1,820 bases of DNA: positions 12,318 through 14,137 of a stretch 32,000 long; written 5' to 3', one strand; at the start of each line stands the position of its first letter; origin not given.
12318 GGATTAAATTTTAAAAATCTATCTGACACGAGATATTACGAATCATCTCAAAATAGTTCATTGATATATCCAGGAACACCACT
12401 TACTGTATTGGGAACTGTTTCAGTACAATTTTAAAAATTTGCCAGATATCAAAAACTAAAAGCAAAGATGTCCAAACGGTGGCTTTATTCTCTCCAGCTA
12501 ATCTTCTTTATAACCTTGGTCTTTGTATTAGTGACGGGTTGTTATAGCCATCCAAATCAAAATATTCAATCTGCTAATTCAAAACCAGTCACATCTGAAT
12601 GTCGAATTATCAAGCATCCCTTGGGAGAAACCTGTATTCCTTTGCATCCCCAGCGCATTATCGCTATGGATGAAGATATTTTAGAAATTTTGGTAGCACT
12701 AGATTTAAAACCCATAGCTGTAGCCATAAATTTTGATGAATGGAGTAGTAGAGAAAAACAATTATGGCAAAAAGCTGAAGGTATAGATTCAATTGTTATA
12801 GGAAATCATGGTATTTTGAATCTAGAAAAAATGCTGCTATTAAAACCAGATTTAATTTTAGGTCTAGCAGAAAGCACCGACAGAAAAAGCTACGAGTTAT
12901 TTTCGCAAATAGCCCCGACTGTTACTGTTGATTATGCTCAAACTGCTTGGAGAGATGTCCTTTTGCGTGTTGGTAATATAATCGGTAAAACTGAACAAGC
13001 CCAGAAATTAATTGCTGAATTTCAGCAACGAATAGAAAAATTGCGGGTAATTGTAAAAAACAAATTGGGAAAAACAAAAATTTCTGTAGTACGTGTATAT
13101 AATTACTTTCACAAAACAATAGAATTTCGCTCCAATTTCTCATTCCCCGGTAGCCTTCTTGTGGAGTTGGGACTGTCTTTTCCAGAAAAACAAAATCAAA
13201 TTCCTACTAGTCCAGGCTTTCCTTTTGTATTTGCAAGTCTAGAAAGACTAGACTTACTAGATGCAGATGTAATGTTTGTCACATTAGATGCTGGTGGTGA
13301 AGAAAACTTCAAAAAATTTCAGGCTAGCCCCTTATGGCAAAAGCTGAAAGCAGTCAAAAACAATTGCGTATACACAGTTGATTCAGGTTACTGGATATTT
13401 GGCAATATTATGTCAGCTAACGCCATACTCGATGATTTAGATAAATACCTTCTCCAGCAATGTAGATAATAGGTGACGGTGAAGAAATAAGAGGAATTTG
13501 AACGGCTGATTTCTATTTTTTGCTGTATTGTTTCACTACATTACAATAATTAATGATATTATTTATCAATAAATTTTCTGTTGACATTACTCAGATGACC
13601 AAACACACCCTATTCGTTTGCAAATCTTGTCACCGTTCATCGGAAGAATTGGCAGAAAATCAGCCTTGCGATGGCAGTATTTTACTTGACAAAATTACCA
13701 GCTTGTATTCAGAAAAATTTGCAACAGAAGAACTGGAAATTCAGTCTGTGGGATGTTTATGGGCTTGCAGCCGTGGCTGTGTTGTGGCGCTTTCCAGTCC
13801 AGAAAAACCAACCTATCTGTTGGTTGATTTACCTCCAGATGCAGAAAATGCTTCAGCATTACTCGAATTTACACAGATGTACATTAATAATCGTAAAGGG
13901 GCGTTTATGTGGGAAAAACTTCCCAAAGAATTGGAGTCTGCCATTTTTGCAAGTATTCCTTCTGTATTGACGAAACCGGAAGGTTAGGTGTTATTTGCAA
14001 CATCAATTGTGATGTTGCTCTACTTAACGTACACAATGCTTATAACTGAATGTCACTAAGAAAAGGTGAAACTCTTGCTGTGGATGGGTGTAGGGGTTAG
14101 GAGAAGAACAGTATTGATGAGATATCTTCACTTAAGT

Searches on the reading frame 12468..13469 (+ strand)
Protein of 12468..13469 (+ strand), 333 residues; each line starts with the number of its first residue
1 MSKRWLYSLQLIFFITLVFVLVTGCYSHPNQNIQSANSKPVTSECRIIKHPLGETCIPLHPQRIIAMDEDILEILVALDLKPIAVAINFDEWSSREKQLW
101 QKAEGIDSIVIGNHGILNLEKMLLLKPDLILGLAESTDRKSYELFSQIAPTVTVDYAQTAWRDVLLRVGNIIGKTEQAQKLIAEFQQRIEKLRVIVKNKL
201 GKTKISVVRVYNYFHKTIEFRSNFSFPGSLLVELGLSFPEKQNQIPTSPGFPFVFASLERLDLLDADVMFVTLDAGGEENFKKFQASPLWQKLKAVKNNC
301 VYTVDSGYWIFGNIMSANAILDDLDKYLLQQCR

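Call 4: search_protein_families(library=pfam, proteins=[window:12468-13469:+], max_evalue=0.01)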
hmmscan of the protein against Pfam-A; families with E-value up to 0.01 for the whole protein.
window:12468-13469:+ (333 aa): 1 family
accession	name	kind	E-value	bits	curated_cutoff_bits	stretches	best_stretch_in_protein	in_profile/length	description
PF01497.23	Peripla_BP_2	-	2.6e-28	99.5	27.5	1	64-306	1-233/235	Periplasmic binding protein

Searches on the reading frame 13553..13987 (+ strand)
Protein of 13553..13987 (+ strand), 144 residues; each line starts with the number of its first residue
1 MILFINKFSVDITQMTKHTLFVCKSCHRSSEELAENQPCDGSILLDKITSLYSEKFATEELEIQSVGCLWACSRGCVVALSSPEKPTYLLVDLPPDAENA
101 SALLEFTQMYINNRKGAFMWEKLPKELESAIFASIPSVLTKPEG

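Call 4: search_protein_families(library=pfam, proteins=[window:13553-13987:+], max_evalue=0.01)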
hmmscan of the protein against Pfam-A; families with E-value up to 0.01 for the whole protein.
window:13553-13987:+ (144 aa): 1 family
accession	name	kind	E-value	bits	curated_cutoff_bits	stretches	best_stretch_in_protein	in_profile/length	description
PF07845.16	DUF1636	-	1.5e-35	122.6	31.6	1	20-137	1-117/117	Protein of unknown function (DUF1636)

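Call 66: search_protein_families(library=ncbifam, proteins=[window:13553-13987:+], max_evalue=0.01)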
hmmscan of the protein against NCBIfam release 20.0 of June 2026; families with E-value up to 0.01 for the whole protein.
window:13553-13987:+ (144 aa): 1 family
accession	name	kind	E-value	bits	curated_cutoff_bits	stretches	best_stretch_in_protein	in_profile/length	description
NF041612.1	fdxn_Clost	equivalog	0.0088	16.6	150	0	16-80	4-68/102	2Fe-2S ferredoxin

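Call 75: find_related_loci(query=window:13553-13987:+, collection=metagenome_contigs, flank=8000)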
Query window:13553-13987:+ (144 aa) in metagenome_contigs; peptide patterns used: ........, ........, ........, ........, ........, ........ (x = any residue, [..] = any of these).
350 stretches matched a pattern; 7 encode a relative of the query (tblastn E <= 1e-3); 6 distinct loci.
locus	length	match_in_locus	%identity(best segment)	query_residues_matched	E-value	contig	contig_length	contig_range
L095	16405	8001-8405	88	9-143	8e-79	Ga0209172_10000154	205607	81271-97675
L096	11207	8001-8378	66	15-139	8e-52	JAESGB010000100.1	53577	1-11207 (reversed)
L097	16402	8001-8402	62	6-140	1e-51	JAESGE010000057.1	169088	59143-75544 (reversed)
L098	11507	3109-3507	62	6-140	3e-51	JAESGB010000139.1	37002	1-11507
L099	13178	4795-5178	59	15-138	4e-47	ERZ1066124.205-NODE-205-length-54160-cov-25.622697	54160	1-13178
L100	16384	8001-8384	59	15-138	4e-47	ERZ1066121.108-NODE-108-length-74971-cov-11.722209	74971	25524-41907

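Call 77: search_solved_structures(query=window:13553-13987:+, max_evalue=1, show_alignments=2)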
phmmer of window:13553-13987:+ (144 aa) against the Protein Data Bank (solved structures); distinct sequences matched with E-value up to 1: 1.
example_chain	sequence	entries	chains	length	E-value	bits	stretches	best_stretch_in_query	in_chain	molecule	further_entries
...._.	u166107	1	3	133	3.9e-09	39.5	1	19-139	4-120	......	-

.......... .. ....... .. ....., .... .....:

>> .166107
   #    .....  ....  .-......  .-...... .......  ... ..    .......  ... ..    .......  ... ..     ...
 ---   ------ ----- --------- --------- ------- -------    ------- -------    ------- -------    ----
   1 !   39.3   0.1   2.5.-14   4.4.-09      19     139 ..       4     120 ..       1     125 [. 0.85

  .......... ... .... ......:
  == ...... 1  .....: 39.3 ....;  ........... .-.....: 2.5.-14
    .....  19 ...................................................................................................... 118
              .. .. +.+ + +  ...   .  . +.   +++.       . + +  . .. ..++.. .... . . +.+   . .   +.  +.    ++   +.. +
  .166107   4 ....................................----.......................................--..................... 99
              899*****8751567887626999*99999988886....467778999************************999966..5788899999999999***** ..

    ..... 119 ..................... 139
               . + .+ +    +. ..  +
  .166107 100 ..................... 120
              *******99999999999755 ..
